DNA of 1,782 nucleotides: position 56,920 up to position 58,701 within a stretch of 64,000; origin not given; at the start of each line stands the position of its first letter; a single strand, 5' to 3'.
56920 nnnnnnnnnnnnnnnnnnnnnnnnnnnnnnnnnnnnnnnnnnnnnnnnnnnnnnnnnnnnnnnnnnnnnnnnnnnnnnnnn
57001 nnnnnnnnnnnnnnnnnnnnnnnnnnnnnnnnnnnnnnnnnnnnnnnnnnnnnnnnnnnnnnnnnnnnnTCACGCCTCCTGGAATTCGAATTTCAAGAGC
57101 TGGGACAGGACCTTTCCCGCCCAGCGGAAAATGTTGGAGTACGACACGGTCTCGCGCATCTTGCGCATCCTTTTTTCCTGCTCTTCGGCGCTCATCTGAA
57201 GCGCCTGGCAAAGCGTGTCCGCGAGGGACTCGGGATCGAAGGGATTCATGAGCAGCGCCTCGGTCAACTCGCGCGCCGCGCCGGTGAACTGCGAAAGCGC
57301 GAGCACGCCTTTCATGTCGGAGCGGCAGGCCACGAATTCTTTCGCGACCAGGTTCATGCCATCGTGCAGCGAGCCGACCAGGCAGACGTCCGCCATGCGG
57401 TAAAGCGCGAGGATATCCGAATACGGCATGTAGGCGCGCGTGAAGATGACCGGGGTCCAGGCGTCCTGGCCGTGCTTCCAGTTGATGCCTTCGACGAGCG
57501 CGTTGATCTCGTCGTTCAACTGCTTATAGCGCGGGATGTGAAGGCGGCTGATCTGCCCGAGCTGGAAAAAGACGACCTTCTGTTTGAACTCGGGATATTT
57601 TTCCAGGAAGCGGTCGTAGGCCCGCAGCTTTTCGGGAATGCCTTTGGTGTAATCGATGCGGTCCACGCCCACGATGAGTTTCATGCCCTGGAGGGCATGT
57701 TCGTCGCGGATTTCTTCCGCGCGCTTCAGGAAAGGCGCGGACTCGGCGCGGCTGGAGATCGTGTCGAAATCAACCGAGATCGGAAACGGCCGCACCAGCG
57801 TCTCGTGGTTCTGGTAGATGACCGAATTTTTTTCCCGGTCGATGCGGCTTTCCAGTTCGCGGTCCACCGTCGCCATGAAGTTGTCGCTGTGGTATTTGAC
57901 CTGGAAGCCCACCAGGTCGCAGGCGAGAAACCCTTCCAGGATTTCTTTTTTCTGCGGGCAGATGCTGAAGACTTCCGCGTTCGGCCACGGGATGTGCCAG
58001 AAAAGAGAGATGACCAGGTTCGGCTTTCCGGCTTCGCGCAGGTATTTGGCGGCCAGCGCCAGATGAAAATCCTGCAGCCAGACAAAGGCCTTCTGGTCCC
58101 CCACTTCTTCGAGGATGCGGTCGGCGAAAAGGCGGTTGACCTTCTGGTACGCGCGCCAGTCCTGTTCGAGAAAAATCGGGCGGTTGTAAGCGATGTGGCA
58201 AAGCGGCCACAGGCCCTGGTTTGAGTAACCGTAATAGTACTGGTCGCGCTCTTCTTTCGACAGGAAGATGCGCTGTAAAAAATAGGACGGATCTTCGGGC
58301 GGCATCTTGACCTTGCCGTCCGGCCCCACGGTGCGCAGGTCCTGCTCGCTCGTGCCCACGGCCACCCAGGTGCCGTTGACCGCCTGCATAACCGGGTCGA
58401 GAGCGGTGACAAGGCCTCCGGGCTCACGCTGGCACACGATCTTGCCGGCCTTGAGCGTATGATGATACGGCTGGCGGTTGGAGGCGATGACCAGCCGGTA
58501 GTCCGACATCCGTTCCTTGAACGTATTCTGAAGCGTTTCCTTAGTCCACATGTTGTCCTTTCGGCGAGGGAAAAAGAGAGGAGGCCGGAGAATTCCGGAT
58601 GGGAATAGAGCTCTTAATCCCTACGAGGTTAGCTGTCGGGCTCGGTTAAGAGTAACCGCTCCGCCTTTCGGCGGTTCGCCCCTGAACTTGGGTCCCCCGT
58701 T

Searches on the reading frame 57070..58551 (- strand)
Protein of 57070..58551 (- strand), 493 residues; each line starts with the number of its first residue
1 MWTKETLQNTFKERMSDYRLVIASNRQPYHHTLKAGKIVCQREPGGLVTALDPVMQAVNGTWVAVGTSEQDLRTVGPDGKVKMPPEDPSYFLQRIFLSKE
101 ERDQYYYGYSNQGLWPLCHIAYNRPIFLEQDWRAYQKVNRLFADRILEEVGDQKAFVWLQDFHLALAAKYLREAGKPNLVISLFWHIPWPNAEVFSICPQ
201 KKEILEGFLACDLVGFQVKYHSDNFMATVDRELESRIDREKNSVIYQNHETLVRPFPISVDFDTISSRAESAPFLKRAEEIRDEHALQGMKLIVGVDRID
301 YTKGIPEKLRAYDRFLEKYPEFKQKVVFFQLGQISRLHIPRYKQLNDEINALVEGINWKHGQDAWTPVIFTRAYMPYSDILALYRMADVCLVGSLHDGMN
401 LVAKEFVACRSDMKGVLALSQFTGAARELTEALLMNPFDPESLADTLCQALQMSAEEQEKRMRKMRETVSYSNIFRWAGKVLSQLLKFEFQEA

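Call 5: search_protein_families(library=pfam, proteins=[window:57070-58551:-])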
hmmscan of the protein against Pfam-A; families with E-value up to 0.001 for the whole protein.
window:57070-58551:- (493 aa): 3 families
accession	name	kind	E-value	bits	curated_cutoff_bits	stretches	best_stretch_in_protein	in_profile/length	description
PF00982.27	Glyco_transf_20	-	1.1e-129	433.7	32.5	1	19-485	2-471/473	Glycosyltransferase family 20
PF00534.26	Glycos_transf_1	-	5.2e-05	23.3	26.4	1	279-463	3-166/172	Glycosyl transferases group 1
PF13692.12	Glyco_trans_1_4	-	0.00013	22.7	27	1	366-452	59-141/142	Glycosyl transferases group 1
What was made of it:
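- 57070..58551 (-): otsA-like GT20 trehalose-6-phosphate synthase, 493 aa. PF00982 at 434 bits (call 5).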

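Call 6: search_protein_families(library=ncbifam, proteins=[window:57070-58551:-])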
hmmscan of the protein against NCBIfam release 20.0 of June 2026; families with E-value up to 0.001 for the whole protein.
window:57070-58551:- (493 aa): 7 families
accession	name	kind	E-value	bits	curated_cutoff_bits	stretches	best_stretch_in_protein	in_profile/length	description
NF011071.0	PRK14501.1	equivalog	5.7e-148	494.3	634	1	19-487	3-463/729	bifunctional alpha,alpha-trehalose-phosphate synthase (UDP-forming)/trehalose-phosphatase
TIGR02400.1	trehalose_OtsA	equivalog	1.6e-138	462.3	564.85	1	19-485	1-454/456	alpha,alpha-trehalose-phosphate synthase (UDP-forming)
TIGR02398.1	gluc_glyc_Psyn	equivalog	6.3e-99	331.8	569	2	244-485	241-480/487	glucosylglycerol-phosphate synthase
NF007513.0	PRK10117.1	equivalog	3.2e-82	276.9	759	1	45-487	22-453/474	alpha,alpha-trehalose-phosphate synthase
TIGR04047.1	MSMEG_0565_glyc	hypoth_equivalog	1.4e-07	31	259.85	1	278-465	181-354/373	MSMEG_0565 family glycosyltransferase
TIGR03449.1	mycothiol_MshA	equivalog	7e-05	21.9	462.5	1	292-480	222-392/406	D-inositol-3-phosphate glycosyltransferase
TIGR04157.1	glyco_rSAM_CFB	subfamily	0.00027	20.1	400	0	279-323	215-260/406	TIGR04157 family glycosyltransferase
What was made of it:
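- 57070..58551 (-): TIGR02400 at 462 bits, below its equivalog cut-off of 565 (call 6).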

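Call 16: find_homologous_proteins(query=window:57070-58551:-)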
Query window:57070-58551:- (493 aa): 8000 proteins with E <= 0.001 among 8000 candidates; the best 120 are listed.
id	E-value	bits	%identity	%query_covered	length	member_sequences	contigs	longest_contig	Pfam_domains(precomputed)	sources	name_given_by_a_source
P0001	0.0e+0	1144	100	100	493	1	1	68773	PF00982.28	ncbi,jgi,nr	ncbi:MAG TPA: trehalose-6-phosphate synthase [Verrucomicrobiae bacterium]|nr:trehalose-6-phosphate s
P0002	1.1e-258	877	74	100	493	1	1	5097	PF00534.27,PF00982.28,PF13692.13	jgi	jgi:alpha,alpha-trehalose-phosphate synthase [UDP-forming]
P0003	1.5e-255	867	72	100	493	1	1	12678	PF00982.28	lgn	-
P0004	4.5e-255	865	73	100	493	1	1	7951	PF00982.28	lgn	-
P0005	1.8e-250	850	73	100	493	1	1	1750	PF00534.27,PF00982.28,PF13692.13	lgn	-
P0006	4.3e-246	835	71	100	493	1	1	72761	PF00534.27,PF00982.28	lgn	-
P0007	1.7e-245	833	71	100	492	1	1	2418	PF00534.27,PF00982.28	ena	-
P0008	2.4e-245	833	70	100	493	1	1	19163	PF00534.27,PF00982.28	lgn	-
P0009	2.2e-244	830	70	100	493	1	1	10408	PF00534.27,PF00982.28,PF13692.13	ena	-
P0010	4.1e-244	829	71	100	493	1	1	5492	PF00534.27,PF00982.28,PF13692.13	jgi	jgi:trehalose 6-phosphate synthase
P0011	5.3e-244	829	72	97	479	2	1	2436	PF00534.27,PF00982.28,PF13692.13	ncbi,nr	ncbi:MAG TPA: trehalose-6-phosphate synthase [Candidatus Omnitrophota bacterium]|nr:trehalose-6-phos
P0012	1.3e-243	827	70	100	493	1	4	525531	PF00534.27,PF00982.28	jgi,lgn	-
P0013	1.9e-243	827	71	100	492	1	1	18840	PF00534.27,PF00982.28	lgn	-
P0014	3.5e-243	826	70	100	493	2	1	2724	PF00534.27,PF00982.28,PF13692.13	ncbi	-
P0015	5.9e-243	825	70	100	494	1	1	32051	PF00534.27,PF00982.28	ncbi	-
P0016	6.4e-243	825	70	100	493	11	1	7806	PF00534.27,PF00982.28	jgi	-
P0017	1.6e-241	820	72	97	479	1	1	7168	PF00982.28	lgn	-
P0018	2.6e-241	820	70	100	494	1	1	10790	PF00534.27,PF00982.28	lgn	-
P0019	3.2e-241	819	67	100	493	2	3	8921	PF00534.27,PF00982.28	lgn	-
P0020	8.3e-241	818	70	100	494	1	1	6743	PF00982.28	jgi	jgi:trehalose 6-phosphate synthase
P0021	1.1e-239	814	71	100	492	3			PF00982.28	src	-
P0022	1.1e-239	814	69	100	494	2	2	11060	PF00534.27,PF00982.28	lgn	-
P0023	1.4e-239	814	69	100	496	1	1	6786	PF00534.27,PF00982.28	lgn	-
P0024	1.8e-239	814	72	97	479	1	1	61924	PF00982.28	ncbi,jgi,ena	-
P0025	6.0e-239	812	69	100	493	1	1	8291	PF00982.28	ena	-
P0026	1.0e-238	811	70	97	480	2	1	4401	PF00534.27,PF00982.28,PF13692.13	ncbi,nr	ncbi:MAG: trehalose-6-phosphate synthase [Candidatus Omnitrophica bacterium]|nr:trehalose-6-phosphat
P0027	1.3e-238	811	71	100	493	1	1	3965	PF00534.27,PF00982.28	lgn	-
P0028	1.4e-238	811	69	100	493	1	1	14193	PF00534.27,PF00982.28,PF13692.13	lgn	-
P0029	2.6e-238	810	69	100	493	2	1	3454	PF00982.28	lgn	-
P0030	2.7e-238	810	69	100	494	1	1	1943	PF00982.28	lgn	-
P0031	7.5e-238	808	69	100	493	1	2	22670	PF00982.28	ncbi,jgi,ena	-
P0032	2.0e-237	807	68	100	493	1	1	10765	PF00982.28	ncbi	-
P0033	3.1e-237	806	68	100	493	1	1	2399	PF00534.27,PF00982.28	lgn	-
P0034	8.7e-237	805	69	100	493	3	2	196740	PF00534.27,PF00982.28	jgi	-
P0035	9.3e-237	805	69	100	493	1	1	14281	PF00534.27,PF00982.28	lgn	-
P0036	1.8e-236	804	68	100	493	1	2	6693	PF00534.27,PF00982.28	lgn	-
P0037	2.9e-236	803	67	100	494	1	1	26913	PF00982.28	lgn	-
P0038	5.7e-236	802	68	100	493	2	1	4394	PF00534.27,PF00982.28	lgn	-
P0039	1.0e-235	801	68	100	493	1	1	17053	PF00534.27,PF00982.28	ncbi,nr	ncbi:MAG: trehalose-6-phosphate synthase [Candidatus Omnitrophica bacterium]|nr:trehalose-6-phosphat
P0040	1.5e-235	801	68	100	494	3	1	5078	PF00982.28,PF13692.13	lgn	-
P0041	5.3e-235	799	67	100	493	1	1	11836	PF00534.27,PF00982.28,PF13692.13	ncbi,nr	ncbi:MAG: trehalose-6-phosphate synthase [Candidatus Omnitrophica bacterium]|nr:trehalose-6-phosphat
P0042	5.9e-235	799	68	100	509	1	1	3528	PF00534.27,PF00982.28,PF13692.13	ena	-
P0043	1.4e-234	797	67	100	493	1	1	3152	PF00982.28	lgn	-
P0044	3.2e-234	796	68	100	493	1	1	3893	PF00534.27,PF00982.28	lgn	-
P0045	1.6e-233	794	67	100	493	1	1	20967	PF00534.27,PF00982.28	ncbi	-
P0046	2.0e-232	790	66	100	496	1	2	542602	PF00534.27,PF00982.28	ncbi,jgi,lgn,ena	-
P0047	3.0e-232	790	67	100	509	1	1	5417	PF00534.27,PF00982.28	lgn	-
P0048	3.4e-232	790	70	96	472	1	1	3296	PF00534.27,PF00982.28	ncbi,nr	ncbi:MAG: trehalose-6-phosphate synthase [Candidatus Omnitrophica bacterium]|nr:trehalose-6-phosphat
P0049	7.5e-232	788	69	97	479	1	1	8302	PF00534.27,PF00982.28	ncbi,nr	ncbi:MAG: trehalose-6-phosphate synthase [Candidatus Omnitrophica bacterium]|nr:trehalose-6-phosphat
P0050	1.0e-231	788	67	100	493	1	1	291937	PF00982.28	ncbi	-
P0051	6.4e-231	785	67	100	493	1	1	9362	PF00534.27,PF00982.28,PF13692.13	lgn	-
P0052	8.9e-231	785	68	100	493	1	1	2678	PF00534.27,PF00982.28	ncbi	-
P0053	1.4e-230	784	66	100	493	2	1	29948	PF00982.28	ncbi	-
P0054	1.7e-230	784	66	100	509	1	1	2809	PF00534.27,PF00982.28,PF13692.13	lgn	-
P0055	1.7e-230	784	67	100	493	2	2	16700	PF00534.27,PF00982.28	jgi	jgi:trehalose 6-phosphate synthase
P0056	1.9e-230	784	66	100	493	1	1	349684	PF00534.27,PF00982.28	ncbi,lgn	-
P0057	2.7e-230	783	68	100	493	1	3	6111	PF00534.27,PF00982.28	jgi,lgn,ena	-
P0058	5.2e-230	782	67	100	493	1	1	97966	PF00534.27,PF00982.28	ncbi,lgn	-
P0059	1.1e-229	781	66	100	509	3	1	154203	PF00534.27,PF00982.28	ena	-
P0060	1.3e-229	781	66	100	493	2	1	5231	PF00534.27,PF00982.28,PF13692.13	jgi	jgi:trehalose 6-phosphate synthase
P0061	6.8e-229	779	68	96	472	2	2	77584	PF00534.27,PF00982.28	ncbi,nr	ncbi:MAG: trehalose-6-phosphate synthase [Omnitrophica bacterium RIFCSPHIGHO2_02_FULL_46_11]|nr:MAG:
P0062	6.5e-228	775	68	97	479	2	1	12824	PF00534.27,PF00982.28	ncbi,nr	ncbi:MAG: trehalose-6-phosphate synthase [Omnitrophica bacterium RIFCSPLOWO2_12_FULL_50_11]|nr:MAG: 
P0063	2.1e-227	774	67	100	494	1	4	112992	PF00534.27,PF00982.28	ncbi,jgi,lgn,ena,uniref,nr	ncbi:MAG: trehalose-6-phosphate synthase [Candidatus Omnitrophica bacterium CG11_big_fil_rev_8_21_14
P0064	2.6e-227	773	66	100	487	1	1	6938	PF00534.27,PF00982.28,PF13692.13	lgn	-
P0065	3.1e-227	773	69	95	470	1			PF00982.28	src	-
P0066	1.1e-226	771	65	100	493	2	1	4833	PF00534.27,PF00982.28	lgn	-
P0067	1.7e-226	771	66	100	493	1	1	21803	PF00534.27,PF00982.28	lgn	-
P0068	3.1e-226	770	68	97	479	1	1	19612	PF00982.28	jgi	jgi:trehalose 6-phosphate synthase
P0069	3.5e-226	770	65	100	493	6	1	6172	PF00534.27,PF00982.28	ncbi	-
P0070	6.4e-226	769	65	100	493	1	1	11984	PF00982.28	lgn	-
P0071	2.9e-225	767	64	100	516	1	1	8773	PF00534.27,PF00982.28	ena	-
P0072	1.3e-224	765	64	100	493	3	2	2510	PF00534.27,PF00982.28,PF13692.13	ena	-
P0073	3.2e-224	763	67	97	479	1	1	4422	PF00982.28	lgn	-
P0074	2.8e-223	760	65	100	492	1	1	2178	PF00534.27,PF00982.28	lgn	-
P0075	3.4e-222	757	63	100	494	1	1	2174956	PF00982.28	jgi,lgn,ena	-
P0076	4.0e-222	756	65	100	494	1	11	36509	PF00982.28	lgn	-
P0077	9.5e-222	755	63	100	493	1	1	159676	PF00982.28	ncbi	-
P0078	3.0e-219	747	65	100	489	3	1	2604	PF00534.27,PF00982.28,PF13692.13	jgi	jgi:trehalose 6-phosphate synthase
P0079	9.0e-219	745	64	100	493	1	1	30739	PF00534.27,PF00982.28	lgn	-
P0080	2.4e-218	744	63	100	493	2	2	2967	PF00534.27,PF00982.28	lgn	-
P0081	3.5e-215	733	70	90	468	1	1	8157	PF00982.28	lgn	-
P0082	1.2e-213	728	69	89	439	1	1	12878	PF00534.27,PF00982.28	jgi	jgi:trehalose 6-phosphate synthase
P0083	7.7e-212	722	63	100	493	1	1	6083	PF00534.27,PF00982.28,PF13692.13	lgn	-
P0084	2.9e-210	717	59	100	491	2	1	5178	PF00982.28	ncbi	ncbi:MAG: trehalose-6-phosphate synthase [Candidatus Omnitrophota bacterium]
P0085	6.0e-210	716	59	100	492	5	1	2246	PF00982.28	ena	-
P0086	5.4e-209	713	59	100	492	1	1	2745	PF00982.28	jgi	-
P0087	9.7e-209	712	59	100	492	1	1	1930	PF00982.28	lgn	-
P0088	1.5e-208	712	59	100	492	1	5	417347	PF00982.28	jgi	-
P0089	2.0e-208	711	59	100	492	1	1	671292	PF00982.28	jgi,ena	-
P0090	2.6e-208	711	59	100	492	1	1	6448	PF00982.28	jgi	jgi:trehalose 6-phosphate synthase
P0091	5.5e-208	710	60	100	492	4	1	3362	PF00982.28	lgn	-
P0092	1.2e-207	709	59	100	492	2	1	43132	PF00982.28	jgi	jgi:trehalose 6-phosphate synthase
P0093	5.9e-207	706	59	100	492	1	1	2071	PF00982.28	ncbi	ncbi:MAG: trehalose-6-phosphate synthase [bacterium]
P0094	1.2e-206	705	58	100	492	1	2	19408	PF00982.28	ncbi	-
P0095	1.4e-206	705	59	100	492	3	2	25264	PF00982.28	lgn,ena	-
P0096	1.7e-206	705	59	100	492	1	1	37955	PF00982.28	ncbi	ncbi:MAG: trehalose-6-phosphate synthase [Candidatus Omnitrophota bacterium]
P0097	2.5e-206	704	58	100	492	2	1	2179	PF00982.28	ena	-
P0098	3.4e-206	704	58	100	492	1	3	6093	PF00982.28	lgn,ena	-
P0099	3.5e-206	704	59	100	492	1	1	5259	PF00982.28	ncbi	ncbi:MAG: trehalose-6-phosphate synthase [Candidatus Omnitrophota bacterium]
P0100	4.3e-206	703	59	100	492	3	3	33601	PF00982.28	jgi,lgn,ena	jgi:trehalose 6-phosphate synthase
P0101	5.7e-206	703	59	100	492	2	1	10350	PF00982.28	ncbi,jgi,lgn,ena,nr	ncbi:MAG: trehalose-6-phosphate synthase [Candidatus Omnitrophica bacterium]|nr:trehalose-6-phosphat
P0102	6.4e-206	703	59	100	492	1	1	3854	PF00982.28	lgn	-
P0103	1.0e-205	702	58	100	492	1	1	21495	PF00982.28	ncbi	-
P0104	1.2e-205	702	59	100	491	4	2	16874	PF00982.28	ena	-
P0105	1.3e-205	702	60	100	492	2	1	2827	PF00982.28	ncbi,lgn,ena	-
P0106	1.4e-205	702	58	100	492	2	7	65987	PF00982.28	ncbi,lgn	-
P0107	2.0e-205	701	62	100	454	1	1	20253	PF00534.27,PF00982.28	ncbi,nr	ncbi:MAG: trehalose-6-phosphate synthase [Candidatus Omnitrophica bacterium]|nr:trehalose-6-phosphat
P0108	2.1e-205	701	58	100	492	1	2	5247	PF00982.28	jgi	jgi:alpha,alpha-trehalose-phosphate synthase [UDP-forming]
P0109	3.4e-205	701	58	100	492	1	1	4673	PF00982.28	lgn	-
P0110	4.3e-205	700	59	100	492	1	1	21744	PF00982.28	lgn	-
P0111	4.4e-205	700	58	100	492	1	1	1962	PF00982.28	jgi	jgi:trehalose 6-phosphate synthase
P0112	6.7e-205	700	59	100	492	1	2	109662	PF00982.28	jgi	jgi:trehalose 6-phosphate synthase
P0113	7.1e-205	699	58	100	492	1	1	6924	PF00982.28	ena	-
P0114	8.3e-205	699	58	100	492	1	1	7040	PF00982.28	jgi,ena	-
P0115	8.3e-205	699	59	100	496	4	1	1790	PF00982.28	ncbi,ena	-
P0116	9.5e-205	699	57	100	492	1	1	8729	PF00982.28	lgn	-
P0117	9.9e-205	699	58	100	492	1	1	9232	PF00982.28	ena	-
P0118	1.0e-204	699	58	100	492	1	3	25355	PF00982.28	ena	-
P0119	1.1e-204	699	58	100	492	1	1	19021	PF00982.28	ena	-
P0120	2.0e-204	698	57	100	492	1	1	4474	PF00982.28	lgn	-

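Call 19: find_related_loci(query=A1, collection=genome_contigs, flank=4000)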
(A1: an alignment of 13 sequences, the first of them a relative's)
Query A1 (493 aa) in genome_contigs; peptide patterns used: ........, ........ (x = any residue, [..] = any of these).
600 stretches matched a pattern (row limit reached: there are more); 596 encode a relative of the query (tblastn E <= 1e-3); the best 80 are kept; 80 distinct loci.
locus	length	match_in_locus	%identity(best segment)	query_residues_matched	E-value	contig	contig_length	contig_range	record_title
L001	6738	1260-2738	68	1-493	0e+0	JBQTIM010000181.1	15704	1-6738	MAG: Elusimicrobiota bacterium isolate SAR259 c_000000288255, whole genome shotgun sequence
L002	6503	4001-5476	60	1-492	0e+0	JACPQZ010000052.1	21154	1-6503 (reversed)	MAG: Candidatus Omnitrophota bacterium isolate NC_groundwater_666_Ag_B-0.1um_57_48 B_1_S1_Biohub_coassembly_k141_3993959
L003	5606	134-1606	55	1-492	0e+0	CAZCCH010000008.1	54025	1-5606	MAG TPA_asm: uncultured Planctomycetia bacterium isolate SRP077602_co2_372 genome assembly, contig: NODE_925_length_5402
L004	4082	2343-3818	58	1-492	0e+0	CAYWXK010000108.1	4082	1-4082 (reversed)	MAG TPA_asm: uncultured Pirellulales bacterium isolate binchicken_co103_415 genome assembly, contig: NODE_32157_length_4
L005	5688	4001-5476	55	1-492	0e+0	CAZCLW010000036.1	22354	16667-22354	MAG TPA_asm: uncultured Planctomycetales bacterium isolate SRP239054_co1_195 genome assembly, contig: NODE_1554_length_2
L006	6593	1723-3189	54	1-488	0e+0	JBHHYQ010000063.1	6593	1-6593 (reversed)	MAG: Candidatus Omnitrophota bacterium isolate Maj_2_bin.4 NODE_6870_length_6593_cov_5.282349, whole genome shotgun sequ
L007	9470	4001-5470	54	1-488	0e+0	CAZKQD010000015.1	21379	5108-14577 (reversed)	MAG TPA_asm: uncultured Planctomycetia bacterium isolate binchicken_co34_548 genome assembly, contig: NODE_3820_length_2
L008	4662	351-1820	52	4-485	0e+0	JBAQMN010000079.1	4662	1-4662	MAG: Actinomycetota bacterium isolate MFD12059_ilm_asm_bin8 k127_19768, whole genome shotgun sequence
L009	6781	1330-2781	53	1-485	4e-177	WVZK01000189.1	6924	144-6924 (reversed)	MAG: Candidatus Aminicenantes bacterium isolate CS4-C017 C_merged_R1_(paired)_contig_65461, whole genome shotgun sequenc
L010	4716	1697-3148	50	4-488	1e-179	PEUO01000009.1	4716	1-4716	MAG: Deltaproteobacteria bacterium CG03_land_8_20_14_0_80_45_14 CG03_land_8_20_14_0.80_scaffold_12267_c, whole genome sh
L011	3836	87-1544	48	1-488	2e-180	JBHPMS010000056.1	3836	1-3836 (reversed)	Candidatus Margulisiibacteriota bacterium isolate SAG AM-326-D04 AM-326-D04_NODE_56, whole genome shotgun sequence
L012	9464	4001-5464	49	1-489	2e-168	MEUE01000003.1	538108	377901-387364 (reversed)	MAG: candidate division WOR-1 bacterium RIFOXYB2_FULL_46_45 rifoxyb2_full_scaffold_2, whole genome shotgun sequence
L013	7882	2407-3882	48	1-493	1e-167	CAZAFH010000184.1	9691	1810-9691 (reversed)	MAG TPA_asm: uncultured Singulisphaera sp. isolate SRP262948_co1_160 genome assembly, contig: NODE_7453_length_9691_cov_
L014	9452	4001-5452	49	1-485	6e-167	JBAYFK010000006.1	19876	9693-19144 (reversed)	MAG: Candidatus Omnitrophota bacterium isolate SO_2016_GW1_1 scaffold04672_OW334_2016, whole genome shotgun sequence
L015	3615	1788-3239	48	1-485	3e-173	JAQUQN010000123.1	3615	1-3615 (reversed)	MAG: Candidatus Omnitrophota bacterium isolate STD1_50 NODE_118806_length_3615_cov_4.130161_Sandtown_D1, whole genome sh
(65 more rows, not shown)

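Call 22: find_related_loci(query=P0001, collection=metagenome_contigs, flank=3000)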
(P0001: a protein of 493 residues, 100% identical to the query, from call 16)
Query P0001 (493 aa) in metagenome_contigs; peptide patterns used: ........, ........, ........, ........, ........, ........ (x = any residue, [..] = any of these).
600 stretches matched a pattern (row limit reached: there are more); 596 encode a relative of the query (tblastn E <= 1e-3); the best 80 are kept; 80 distinct loci.
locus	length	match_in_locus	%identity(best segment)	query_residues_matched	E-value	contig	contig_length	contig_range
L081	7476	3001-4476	59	1-492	0e+0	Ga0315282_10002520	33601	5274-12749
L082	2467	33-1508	56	1-492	0e+0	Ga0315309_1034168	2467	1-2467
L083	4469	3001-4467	58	1-489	0e+0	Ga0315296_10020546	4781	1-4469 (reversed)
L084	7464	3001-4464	55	1-488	0e+0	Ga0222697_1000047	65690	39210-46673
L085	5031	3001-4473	53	1-492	0e+0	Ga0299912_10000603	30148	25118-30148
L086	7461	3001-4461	49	1-488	8e-172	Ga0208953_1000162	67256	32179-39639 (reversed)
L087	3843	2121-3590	50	1-489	4e-178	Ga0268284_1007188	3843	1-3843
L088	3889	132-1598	50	1-490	2e-177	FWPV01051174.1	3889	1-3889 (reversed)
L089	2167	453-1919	51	1-490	0e+0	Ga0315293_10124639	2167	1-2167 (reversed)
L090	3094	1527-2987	50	2-489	3e-179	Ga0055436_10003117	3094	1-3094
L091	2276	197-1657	48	1-488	0e+0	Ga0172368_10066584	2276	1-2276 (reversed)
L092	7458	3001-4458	48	2-488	8e-169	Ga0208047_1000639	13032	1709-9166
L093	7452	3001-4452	49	1-485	2e-168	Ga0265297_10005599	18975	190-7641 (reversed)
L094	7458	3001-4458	49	2-488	5e-167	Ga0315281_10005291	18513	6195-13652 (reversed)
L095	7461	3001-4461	49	2-488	4e-167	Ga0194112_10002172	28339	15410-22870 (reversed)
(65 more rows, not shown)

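Call 28: find_encoding_contigs(protein=P0002, flank=2500, max_places=3)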
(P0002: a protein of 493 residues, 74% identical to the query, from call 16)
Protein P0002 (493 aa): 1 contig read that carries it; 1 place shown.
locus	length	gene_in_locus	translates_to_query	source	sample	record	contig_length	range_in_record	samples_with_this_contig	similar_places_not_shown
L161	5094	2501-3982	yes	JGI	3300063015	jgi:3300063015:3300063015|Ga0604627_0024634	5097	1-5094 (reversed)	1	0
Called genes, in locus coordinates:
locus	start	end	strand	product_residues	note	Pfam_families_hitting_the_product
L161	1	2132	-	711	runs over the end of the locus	?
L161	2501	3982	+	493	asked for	PF13692:Glyco_trans_1_4 (faint), PF00982:Glyco_transf_20, PF00534:Glycos_transf_1 (faint)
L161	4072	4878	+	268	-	PF02358:Trehalose_PPase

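Call 29: find_encoding_contigs(protein=P0003, flank=2500, max_places=3)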
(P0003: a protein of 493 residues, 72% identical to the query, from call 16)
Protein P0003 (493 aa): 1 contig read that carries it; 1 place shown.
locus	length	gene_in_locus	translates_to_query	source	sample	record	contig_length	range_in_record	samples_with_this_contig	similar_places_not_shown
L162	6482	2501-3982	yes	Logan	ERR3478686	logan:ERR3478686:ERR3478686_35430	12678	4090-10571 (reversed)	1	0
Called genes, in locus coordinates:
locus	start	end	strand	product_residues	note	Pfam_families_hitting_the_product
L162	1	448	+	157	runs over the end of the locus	PF00383:dCMP_cyt_deam_1, PF14437:MafB19-deam, PF14439:Bd3614-deam (weak)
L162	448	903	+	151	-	PF07883:Cupin_2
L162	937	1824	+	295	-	PF00072:Response_reg, PF00990:GGDEF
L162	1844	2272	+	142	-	-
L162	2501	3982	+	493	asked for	PF00982:Glyco_transf_20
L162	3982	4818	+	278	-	PF02358:Trehalose_PPase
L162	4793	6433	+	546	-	PF00128:Alpha-amylase, PF16657:Malt_amylase_C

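Call 30: find_encoding_contigs(protein=P0006, flank=2500, max_places=3)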
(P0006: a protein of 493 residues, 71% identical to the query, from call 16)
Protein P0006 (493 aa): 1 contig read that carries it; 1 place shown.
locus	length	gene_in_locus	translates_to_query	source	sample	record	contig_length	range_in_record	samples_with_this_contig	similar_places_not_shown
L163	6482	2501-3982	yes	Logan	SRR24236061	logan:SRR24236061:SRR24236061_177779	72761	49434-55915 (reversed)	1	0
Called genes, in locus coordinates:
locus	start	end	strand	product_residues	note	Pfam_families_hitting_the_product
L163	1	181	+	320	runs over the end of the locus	PF13593:SBF_like, PF01758:SBF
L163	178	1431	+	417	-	PF00109:ketoacyl-synt, PF02801:Ketoacyl-synt_C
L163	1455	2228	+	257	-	PF04264:YceI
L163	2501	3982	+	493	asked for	PF00982:Glyco_transf_20, PF00534:Glycos_transf_1 (faint)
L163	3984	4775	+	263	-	PF02358:Trehalose_PPase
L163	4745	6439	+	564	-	PF00128:Alpha-amylase, PF16657:Malt_amylase_C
